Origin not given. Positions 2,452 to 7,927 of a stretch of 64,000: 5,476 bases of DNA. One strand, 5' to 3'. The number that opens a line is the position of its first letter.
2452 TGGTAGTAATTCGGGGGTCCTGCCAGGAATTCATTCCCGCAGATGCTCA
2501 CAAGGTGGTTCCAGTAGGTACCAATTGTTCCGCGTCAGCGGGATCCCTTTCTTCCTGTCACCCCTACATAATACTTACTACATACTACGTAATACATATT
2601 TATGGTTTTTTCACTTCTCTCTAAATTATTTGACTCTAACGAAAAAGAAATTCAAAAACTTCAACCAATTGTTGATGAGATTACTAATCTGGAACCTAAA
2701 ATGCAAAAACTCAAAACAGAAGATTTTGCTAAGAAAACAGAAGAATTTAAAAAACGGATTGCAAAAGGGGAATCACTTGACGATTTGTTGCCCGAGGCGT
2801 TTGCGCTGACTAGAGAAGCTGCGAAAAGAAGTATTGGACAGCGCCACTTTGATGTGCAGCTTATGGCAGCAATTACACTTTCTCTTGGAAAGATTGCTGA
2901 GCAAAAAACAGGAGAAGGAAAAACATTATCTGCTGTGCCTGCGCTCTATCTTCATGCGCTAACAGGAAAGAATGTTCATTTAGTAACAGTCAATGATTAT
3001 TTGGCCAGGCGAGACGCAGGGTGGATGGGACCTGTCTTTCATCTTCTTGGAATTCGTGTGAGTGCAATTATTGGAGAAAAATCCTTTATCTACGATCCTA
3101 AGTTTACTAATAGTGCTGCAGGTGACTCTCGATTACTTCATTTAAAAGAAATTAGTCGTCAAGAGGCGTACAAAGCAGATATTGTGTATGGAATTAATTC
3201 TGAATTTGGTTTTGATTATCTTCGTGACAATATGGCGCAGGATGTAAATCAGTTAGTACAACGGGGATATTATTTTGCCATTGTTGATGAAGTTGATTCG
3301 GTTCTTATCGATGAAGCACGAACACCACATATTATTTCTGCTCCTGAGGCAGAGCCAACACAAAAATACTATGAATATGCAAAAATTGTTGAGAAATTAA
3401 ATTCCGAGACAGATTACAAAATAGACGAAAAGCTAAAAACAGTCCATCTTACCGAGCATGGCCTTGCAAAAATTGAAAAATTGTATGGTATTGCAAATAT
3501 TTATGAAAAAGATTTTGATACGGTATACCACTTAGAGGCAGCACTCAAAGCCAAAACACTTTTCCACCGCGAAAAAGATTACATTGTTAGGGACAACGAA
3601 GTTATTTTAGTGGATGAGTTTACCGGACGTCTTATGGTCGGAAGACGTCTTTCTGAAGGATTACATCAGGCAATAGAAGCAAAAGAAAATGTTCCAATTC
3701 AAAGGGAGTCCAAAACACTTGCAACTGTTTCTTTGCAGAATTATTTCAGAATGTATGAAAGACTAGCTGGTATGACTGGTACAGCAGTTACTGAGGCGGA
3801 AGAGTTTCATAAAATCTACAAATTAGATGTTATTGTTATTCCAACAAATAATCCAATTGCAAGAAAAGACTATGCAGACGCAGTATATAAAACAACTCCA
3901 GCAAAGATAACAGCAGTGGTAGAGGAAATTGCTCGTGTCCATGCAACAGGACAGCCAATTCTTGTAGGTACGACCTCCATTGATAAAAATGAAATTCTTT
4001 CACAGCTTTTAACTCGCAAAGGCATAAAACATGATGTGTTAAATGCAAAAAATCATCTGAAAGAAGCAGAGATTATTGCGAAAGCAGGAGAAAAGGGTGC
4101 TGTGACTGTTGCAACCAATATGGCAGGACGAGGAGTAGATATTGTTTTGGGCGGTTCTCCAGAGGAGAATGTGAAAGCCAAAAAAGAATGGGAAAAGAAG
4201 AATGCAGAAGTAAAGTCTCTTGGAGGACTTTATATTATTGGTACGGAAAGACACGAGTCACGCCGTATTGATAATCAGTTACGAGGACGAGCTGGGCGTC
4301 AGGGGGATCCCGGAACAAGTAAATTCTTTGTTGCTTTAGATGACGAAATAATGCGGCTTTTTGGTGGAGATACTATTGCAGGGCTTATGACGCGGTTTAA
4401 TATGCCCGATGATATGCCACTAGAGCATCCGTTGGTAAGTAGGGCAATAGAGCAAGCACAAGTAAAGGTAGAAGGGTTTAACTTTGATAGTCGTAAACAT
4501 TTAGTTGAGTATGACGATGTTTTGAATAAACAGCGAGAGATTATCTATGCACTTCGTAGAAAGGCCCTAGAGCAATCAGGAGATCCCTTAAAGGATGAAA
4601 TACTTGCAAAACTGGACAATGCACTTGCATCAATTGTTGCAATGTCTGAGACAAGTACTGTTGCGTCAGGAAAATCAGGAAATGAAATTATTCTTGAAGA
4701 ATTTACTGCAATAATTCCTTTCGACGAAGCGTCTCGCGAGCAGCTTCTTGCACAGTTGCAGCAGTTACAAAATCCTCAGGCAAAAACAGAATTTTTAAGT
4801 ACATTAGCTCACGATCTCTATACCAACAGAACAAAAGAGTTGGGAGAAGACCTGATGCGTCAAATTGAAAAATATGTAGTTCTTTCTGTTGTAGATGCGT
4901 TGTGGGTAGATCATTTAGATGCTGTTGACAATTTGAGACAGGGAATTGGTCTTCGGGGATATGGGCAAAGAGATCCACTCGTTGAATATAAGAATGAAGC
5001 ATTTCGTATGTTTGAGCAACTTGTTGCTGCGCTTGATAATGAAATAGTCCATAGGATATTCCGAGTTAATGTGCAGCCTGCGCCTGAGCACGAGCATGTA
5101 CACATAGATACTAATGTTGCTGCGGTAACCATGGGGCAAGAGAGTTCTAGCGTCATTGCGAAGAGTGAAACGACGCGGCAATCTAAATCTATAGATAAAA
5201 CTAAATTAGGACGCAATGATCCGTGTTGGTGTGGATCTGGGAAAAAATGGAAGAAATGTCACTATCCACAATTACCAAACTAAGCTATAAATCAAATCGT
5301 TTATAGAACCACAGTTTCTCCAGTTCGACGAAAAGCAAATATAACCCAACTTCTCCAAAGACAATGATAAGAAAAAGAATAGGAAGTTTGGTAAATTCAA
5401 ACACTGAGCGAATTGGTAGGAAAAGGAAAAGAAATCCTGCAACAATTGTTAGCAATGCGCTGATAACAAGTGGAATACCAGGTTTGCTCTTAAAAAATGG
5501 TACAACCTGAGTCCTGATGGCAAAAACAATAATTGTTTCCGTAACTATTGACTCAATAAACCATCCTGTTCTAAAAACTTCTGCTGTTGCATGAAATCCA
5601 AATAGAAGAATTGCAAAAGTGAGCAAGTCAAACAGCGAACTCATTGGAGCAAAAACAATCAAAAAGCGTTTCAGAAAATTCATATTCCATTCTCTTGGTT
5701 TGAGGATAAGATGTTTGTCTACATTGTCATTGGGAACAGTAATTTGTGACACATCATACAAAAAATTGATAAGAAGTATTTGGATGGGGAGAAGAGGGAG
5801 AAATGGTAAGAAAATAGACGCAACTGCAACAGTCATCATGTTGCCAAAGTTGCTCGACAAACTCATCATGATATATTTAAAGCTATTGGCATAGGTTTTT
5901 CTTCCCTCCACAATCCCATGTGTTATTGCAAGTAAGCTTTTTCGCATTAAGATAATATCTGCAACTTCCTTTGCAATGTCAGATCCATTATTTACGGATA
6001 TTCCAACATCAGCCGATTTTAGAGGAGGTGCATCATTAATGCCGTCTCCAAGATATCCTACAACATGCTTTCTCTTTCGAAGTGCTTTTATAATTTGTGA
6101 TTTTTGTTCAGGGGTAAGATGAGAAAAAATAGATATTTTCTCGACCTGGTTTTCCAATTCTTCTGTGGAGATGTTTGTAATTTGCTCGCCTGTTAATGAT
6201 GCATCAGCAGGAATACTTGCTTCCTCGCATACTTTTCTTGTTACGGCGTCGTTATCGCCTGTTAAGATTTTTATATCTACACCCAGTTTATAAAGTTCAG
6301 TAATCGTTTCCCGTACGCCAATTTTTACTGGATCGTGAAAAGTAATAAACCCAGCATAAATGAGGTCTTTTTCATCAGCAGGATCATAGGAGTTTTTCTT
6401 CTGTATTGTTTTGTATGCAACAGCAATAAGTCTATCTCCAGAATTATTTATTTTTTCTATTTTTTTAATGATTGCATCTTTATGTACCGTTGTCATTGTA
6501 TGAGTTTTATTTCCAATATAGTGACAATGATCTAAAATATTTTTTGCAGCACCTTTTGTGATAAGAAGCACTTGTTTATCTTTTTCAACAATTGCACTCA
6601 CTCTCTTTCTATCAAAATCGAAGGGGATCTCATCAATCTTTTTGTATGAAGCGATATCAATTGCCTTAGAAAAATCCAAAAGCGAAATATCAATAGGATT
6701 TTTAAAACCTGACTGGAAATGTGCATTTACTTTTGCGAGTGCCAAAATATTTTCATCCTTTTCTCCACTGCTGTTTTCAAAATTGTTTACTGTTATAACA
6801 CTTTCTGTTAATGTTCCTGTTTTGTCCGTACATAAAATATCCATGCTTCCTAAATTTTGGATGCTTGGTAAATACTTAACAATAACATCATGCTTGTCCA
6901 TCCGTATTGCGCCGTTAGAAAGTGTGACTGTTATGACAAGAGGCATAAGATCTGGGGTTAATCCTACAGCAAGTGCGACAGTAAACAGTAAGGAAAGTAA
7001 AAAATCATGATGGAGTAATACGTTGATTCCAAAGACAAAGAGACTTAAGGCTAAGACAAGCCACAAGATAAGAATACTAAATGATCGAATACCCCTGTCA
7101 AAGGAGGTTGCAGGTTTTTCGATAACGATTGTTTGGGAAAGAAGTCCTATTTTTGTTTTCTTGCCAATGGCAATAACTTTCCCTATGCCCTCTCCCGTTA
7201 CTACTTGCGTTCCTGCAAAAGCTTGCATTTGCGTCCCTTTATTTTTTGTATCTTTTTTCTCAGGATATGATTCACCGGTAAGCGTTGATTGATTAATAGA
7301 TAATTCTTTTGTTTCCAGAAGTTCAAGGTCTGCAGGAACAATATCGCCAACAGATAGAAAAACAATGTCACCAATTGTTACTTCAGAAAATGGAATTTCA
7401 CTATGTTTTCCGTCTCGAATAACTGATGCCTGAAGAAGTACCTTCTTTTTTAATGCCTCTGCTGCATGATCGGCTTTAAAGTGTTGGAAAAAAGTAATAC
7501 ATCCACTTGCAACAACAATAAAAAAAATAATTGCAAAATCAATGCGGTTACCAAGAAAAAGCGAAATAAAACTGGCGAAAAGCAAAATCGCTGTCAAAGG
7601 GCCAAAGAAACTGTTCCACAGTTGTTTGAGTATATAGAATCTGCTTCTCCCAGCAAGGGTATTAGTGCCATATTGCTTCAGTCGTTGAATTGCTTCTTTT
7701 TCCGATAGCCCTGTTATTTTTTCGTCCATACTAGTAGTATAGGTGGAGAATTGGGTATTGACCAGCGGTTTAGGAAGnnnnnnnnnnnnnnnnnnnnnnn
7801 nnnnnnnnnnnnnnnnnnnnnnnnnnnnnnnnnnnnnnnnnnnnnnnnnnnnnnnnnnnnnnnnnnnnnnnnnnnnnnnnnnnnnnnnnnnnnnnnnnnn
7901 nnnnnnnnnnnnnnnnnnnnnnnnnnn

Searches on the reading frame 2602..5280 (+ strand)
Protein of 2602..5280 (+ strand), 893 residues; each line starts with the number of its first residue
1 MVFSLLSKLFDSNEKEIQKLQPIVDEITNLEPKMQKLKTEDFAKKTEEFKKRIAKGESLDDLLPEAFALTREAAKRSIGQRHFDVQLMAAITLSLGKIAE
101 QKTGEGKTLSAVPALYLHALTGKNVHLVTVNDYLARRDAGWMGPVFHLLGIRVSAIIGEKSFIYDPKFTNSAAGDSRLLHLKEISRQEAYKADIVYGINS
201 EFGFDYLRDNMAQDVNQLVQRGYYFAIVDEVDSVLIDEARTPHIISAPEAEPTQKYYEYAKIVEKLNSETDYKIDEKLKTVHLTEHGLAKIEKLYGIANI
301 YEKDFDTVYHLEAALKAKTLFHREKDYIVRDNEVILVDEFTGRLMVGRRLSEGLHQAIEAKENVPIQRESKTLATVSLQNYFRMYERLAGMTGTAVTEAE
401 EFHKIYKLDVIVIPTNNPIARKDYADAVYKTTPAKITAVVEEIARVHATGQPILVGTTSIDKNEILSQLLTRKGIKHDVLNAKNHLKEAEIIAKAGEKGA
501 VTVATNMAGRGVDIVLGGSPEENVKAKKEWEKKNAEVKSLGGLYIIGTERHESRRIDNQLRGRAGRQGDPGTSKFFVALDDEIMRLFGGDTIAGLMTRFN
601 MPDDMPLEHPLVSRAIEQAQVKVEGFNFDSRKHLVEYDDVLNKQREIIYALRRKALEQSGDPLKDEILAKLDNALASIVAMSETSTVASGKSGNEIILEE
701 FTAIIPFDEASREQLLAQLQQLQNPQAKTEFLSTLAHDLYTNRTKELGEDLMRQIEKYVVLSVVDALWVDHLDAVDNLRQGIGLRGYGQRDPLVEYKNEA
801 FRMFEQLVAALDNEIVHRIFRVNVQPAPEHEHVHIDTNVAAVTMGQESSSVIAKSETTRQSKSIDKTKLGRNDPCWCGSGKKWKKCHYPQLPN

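Call 27: find_homologous_proteins(query=window:2602-5280:+, max_evalue=1e-100)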
Query window:2602-5280:+ (893 aa): 8000 proteins with E <= 1e-100 among 8000 candidates; the best 120 are listed.
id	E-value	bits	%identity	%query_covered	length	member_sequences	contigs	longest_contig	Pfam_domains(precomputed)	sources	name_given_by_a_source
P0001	0.0e+0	1989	100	100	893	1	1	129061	PF07517.21,PF07516.19,PF21090.4,PF02810.22,PF01043.27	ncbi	-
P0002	0.0e+0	1636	82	100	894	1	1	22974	PF07517.21,PF07516.19,PF21090.4,PF02810.22,PF01043.27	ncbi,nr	ncbi:MAG TPA: preprotein translocase subunit SecA [Patescibacteria group bacterium]|nr:preprotein tr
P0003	0.0e+0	1632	82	100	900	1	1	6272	PF07517.21,PF07516.19,PF21090.4,PF02810.22,PF01043.27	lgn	-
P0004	0.0e+0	1627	82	100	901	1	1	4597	PF07517.21,PF07516.19,PF21090.4,PF02810.22,PF01043.27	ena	-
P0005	0.0e+0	1583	79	100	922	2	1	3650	PF07517.21,PF07516.19,PF21090.4,PF02810.22,PF01043.27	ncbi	-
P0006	0.0e+0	1550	77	100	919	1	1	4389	PF07517.21,PF07516.19,PF21090.4,PF02810.22,PF01043.27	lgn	-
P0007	0.0e+0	1549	77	100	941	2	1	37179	PF07517.21,PF07516.19,PF21090.4,PF02810.22,PF01043.27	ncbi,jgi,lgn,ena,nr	ncbi:MAG TPA: preprotein translocase subunit SecA [Candidatus Eisenbacteria bacterium]|nr:preprotein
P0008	0.0e+0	1545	78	100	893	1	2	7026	PF07517.21,PF07516.19,PF21090.4,PF02810.22,PF01043.27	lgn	-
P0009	0.0e+0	1540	77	100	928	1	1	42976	PF07517.21,PF07516.19,PF21090.4,PF02810.22,PF01043.27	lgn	-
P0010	0.0e+0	1535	77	100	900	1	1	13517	PF07517.21,PF07516.19,PF21090.4,PF02810.22,PF01043.27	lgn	-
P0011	0.0e+0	1517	76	100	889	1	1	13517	PF07517.21,PF07516.19,PF21090.4,PF02810.22,PF01043.27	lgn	-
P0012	0.0e+0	1501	75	100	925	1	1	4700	PF07517.21,PF07516.19,PF21090.4,PF02810.22,PF01043.27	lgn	-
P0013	0.0e+0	1480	75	99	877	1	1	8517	PF07517.21,PF07516.19,PF21090.4,PF02810.22,PF01043.27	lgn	-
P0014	0.0e+0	1477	74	100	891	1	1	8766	PF07517.21,PF07516.19,PF21090.4,PF02810.22,PF01043.27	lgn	-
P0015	0.0e+0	1477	73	99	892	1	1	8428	PF07517.21,PF07516.19,PF21090.4,PF02810.22,PF01043.27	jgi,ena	-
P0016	0.0e+0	1473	73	100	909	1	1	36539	PF07517.21,PF07516.19,PF21090.4,PF02810.22,PF01043.27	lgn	-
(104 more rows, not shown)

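Call 28: find_encoding_contigs(protein=P0002, flank=3000, max_places=2)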
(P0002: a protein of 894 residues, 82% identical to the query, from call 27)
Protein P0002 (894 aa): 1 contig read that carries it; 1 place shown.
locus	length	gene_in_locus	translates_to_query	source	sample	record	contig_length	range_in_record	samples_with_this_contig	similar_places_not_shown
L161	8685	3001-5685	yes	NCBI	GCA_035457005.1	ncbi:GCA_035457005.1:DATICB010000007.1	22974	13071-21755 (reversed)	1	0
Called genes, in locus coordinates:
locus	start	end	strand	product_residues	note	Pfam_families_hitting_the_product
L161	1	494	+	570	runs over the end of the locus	PF01921:tRNA-synt_1f, PF03483:B3_4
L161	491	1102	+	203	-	PF01725:Ham1p_like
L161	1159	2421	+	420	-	PF02403:Seryl_tRNA_N, PF00587:tRNA-synt_2b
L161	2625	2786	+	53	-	-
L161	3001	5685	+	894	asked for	PF07517:SecA_DEAD, PF01043:SecA_PP_bind, PF21090:P-loop_SecA, PF07516:SecA_SW, PF02810:SEC-C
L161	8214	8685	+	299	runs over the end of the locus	-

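Call 29: find_encoding_contigs(protein=P0003, flank=3000, max_places=2)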
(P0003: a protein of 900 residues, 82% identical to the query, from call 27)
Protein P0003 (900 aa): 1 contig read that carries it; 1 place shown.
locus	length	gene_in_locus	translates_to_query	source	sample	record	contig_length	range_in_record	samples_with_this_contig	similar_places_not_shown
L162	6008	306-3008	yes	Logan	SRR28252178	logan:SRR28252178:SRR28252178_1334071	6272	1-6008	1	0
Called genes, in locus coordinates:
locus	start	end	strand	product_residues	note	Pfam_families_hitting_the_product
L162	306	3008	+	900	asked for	PF07517:SecA_DEAD, PF01043:SecA_PP_bind, PF21090:P-loop_SecA, PF07516:SecA_SW, PF02810:SEC-C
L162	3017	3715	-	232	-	PF00398:RrnaAD (weak), PF13489:Methyltransf_23, PF08241:Methyltransf_11, PF08242:Methyltransf_12, PF13649:Methyltransf_25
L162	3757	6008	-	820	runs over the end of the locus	PF00690:Cation_ATPase_N, PF00122:E1-E2_ATPase, PF00702:Hydrolase, PF13246:Cation_ATPase, PF00689:Cation_ATPase_C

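Call 30: find_encoding_contigs(protein=P0004, flank=3000, max_places=2)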
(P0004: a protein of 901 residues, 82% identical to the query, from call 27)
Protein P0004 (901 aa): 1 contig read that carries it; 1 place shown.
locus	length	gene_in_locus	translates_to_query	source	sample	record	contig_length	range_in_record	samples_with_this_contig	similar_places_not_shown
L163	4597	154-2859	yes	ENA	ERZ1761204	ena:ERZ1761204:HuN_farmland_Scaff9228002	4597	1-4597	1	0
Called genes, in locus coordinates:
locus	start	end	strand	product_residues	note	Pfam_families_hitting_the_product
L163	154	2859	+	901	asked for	PF07517:SecA_DEAD, PF01043:SecA_PP_bind, PF21090:P-loop_SecA, PF07516:SecA_SW, PF02810:SEC-C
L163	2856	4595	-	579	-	?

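Call 31: find_encoding_contigs(protein=P0005, flank=3000, max_places=2)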
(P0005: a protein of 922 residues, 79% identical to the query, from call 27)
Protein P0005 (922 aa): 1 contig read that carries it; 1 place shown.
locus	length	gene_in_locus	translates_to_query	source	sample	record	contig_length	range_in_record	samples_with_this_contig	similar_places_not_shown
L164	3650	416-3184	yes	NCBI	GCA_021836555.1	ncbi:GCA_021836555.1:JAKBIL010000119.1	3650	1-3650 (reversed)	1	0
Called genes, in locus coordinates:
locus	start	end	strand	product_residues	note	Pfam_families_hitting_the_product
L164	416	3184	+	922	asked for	PF07517:SecA_DEAD, PF01043:SecA_PP_bind, PF21090:P-loop_SecA, PF07516:SecA_SW, PF02810:SEC-C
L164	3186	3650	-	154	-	?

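Call 36: find_encoding_contigs(protein=P0007, flank=2500, max_places=2)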
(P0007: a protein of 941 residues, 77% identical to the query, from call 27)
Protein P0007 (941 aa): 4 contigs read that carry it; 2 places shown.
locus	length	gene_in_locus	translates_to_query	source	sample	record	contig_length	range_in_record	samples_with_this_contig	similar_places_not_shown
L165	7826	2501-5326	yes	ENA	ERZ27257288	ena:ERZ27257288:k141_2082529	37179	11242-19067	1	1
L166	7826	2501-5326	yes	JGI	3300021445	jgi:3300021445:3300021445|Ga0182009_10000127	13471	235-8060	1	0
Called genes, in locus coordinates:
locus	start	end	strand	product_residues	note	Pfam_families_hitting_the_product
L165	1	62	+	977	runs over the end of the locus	PF01406:tRNA-synt_1e (weak), PF01921:tRNA-synt_1f, PF03483:B3_4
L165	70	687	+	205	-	PF01725:Ham1p_like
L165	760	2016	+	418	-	PF02403:Seryl_tRNA_N, PF00587:tRNA-synt_2b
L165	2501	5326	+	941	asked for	PF07517:SecA_DEAD, PF01043:SecA_PP_bind, PF21090:P-loop_SecA, PF07516:SecA_SW, PF02810:SEC-C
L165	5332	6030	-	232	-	PF01209:Ubie_methyltran, PF13489:Methyltransf_23, PF05219:DREV (weak), PF08241:Methyltransf_11, PF08242:Methyltransf_12, PF13649:Methyltransf_25, PF13847:Methyltransf_31 (weak)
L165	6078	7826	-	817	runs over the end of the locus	PF00690:Cation_ATPase_N, PF00122:E1-E2_ATPase, PF00702:Hydrolase, PF13246:Cation_ATPase, PF00689:Cation_ATPase_C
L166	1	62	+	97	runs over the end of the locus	?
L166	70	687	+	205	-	PF01725:Ham1p_like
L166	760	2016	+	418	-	PF02403:Seryl_tRNA_N, PF00587:tRNA-synt_2b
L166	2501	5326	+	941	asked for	PF07517:SecA_DEAD, PF01043:SecA_PP_bind, PF21090:P-loop_SecA, PF07516:SecA_SW, PF02810:SEC-C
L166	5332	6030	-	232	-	PF01209:Ubie_methyltran, PF13489:Methyltransf_23, PF05219:DREV (weak), PF08241:Methyltransf_11, PF08242:Methyltransf_12, PF13649:Methyltransf_25, PF13847:Methyltransf_31 (weak)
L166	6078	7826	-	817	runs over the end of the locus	PF00690:Cation_ATPase_N, PF00122:E1-E2_ATPase, PF00702:Hydrolase, PF13246:Cation_ATPase, PF00689:Cation_ATPase_C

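Call 37: find_encoding_contigs(protein=P0008, flank=2500, max_places=2)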
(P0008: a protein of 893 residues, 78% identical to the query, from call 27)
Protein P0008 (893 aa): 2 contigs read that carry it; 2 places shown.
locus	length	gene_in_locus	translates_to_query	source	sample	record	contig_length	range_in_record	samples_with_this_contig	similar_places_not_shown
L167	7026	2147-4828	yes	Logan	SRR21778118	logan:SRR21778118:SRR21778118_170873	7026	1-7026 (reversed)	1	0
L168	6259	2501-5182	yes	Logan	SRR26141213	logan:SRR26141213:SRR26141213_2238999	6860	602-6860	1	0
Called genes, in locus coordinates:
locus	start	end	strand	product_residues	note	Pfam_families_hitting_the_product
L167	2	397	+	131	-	?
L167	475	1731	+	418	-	PF02403:Seryl_tRNA_N, PF00587:tRNA-synt_2b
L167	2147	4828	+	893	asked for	PF07517:SecA_DEAD, PF01043:SecA_PP_bind, PF21090:P-loop_SecA, PF07516:SecA_SW, PF02810:SEC-C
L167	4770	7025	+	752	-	?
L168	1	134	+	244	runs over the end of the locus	?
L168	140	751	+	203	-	PF01725:Ham1p_like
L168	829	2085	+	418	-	PF02403:Seryl_tRNA_N, PF00587:tRNA-synt_2b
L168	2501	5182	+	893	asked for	PF07517:SecA_DEAD, PF01043:SecA_PP_bind, PF21090:P-loop_SecA, PF07516:SecA_SW, PF02810:SEC-C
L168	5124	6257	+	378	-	?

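Call 38: find_encoding_contigs(protein=P0009, flank=2500, max_places=2)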
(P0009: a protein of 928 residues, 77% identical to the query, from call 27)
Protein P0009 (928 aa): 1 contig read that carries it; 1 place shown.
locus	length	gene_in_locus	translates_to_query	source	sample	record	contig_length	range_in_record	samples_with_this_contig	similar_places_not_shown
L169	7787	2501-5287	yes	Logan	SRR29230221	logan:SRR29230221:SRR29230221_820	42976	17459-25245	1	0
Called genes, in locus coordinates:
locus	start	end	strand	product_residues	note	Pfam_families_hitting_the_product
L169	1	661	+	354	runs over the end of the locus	PF00266:Aminotran_5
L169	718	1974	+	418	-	PF02403:Seryl_tRNA_N, PF00587:tRNA-synt_2b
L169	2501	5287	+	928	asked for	PF07517:SecA_DEAD, PF01043:SecA_PP_bind, PF21090:P-loop_SecA, PF07516:SecA_SW, PF02810:SEC-C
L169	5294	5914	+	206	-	PF00702:Hydrolase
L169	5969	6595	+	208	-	PF01865:PhoU_div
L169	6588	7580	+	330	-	PF01384:PHO4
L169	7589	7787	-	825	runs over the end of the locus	PF00690:Cation_ATPase_N, PF00122:E1-E2_ATPase, PF00702:Hydrolase, PF13246:Cation_ATPase, PF00689:Cation_ATPase_C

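Call 39: find_encoding_contigs(protein=P0010, flank=2500, max_places=2)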
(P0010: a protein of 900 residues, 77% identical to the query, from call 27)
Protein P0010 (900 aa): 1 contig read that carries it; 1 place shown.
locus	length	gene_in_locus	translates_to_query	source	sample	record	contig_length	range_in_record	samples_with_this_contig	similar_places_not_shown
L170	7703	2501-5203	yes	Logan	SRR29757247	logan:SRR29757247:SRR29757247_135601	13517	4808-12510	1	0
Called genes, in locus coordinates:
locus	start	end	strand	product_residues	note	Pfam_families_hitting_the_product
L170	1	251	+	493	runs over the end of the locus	PF01336:tRNA_anti-codon, PF00152:tRNA-synt_2, PF01409:tRNA-synt_2d (faint)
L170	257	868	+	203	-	PF01725:Ham1p_like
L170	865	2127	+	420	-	PF02403:Seryl_tRNA_N, PF00587:tRNA-synt_2b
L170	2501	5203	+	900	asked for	PF07517:SecA_DEAD, PF01043:SecA_PP_bind, PF21090:P-loop_SecA, PF07516:SecA_SW, PF02810:SEC-C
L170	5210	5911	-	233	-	PF13489:Methyltransf_23, PF13847:Methyltransf_31, PF08241:Methyltransf_11, PF08242:Methyltransf_12, PF13649:Methyltransf_25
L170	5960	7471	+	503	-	-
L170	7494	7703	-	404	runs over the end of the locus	?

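Call 54: find_encoding_contigs(protein=P0013, flank=2000, max_places=1)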
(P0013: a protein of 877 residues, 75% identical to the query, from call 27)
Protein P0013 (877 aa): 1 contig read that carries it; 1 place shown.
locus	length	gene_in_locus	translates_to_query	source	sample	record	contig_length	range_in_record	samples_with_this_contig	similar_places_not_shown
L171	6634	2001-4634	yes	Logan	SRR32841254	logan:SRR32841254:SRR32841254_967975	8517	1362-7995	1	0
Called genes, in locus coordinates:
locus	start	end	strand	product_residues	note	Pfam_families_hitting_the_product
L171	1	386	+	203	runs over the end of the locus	PF01725:Ham1p_like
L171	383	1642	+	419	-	PF02403:Seryl_tRNA_N, PF00587:tRNA-synt_2b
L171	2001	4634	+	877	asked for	PF07517:SecA_DEAD, PF01043:SecA_PP_bind, PF21090:P-loop_SecA, PF07516:SecA_SW, PF02810:SEC-C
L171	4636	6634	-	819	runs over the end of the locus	PF00690:Cation_ATPase_N, PF00122:E1-E2_ATPase, PF00702:Hydrolase, PF13246:Cation_ATPase, PF00689:Cation_ATPase_C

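Call 55: find_encoding_contigs(protein=P0016, flank=2000, max_places=1)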
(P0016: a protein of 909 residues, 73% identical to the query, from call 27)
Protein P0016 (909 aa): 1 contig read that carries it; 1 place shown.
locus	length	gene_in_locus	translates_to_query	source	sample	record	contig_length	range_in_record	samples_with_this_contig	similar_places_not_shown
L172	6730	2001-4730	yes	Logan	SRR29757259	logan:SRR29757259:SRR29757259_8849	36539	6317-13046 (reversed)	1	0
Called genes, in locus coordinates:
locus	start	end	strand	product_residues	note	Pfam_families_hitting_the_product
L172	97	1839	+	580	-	PF07719:TPR_2 (faint)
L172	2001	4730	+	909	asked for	PF07517:SecA_DEAD, PF01043:SecA_PP_bind, PF21090:P-loop_SecA, PF07516:SecA_SW, PF02810:SEC-C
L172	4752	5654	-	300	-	-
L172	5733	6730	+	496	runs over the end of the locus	-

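Call 77: find_encoding_contigs(protein=P0016, flank=6000, max_places=1)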
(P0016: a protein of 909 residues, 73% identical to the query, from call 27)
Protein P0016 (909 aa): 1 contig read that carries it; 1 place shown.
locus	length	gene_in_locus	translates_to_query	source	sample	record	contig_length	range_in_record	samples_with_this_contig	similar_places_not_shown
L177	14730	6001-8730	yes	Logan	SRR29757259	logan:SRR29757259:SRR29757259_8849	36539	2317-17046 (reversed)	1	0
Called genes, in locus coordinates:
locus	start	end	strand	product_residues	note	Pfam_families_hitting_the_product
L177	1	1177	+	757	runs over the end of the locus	PF01406:tRNA-synt_1e (faint), PF01921:tRNA-synt_1f, PF19269:Anticodon_2 (weak), PF03483:B3_4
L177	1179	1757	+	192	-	-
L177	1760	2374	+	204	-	PF01725:Ham1p_like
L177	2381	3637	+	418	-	PF02403:Seryl_tRNA_N, PF00587:tRNA-synt_2b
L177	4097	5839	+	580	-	PF07719:TPR_2 (faint)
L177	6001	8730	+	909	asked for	PF07517:SecA_DEAD, PF01043:SecA_PP_bind, PF21090:P-loop_SecA, PF07516:SecA_SW, PF02810:SEC-C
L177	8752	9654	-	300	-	-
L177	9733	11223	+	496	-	-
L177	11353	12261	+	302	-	PF01522:Polysacc_deac_1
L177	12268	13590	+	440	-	PF05977:MFS_3, PF07690:MFS_1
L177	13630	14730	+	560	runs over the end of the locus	PF05157:MshEN, PF00437:T2SSE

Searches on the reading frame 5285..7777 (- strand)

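Call 62: search_protein_families(library=pfam, proteins=[window:5285-7777:-])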
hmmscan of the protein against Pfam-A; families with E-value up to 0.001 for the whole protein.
window:5285-7777:- (830 aa): 5 families
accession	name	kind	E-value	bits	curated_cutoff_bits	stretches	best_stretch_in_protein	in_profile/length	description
PF00122.25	E1-E2_ATPase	-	1e-39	136.4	28.1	1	116-296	6-181/181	E1-E2 ATPase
PF00689.26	Cation_ATPase_C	-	6.7e-20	72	27.3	1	659-823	1-175/175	Cation transporting ATPase, C-terminus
PF00702.32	Hydrolase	-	3.4e-12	47.6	26.4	1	313-590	2-191/191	haloacid dehalogenase-like hydrolase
PF00690.31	Cation_ATPase_N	-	8.8e-11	41.7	20.4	1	22-72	19-69/69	Cation transporter/ATPase, N-terminus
PF13246.12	Cation_ATPase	-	6.5e-10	39.3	21.7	1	359-421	21-91/91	Cation transport ATPase (P-type)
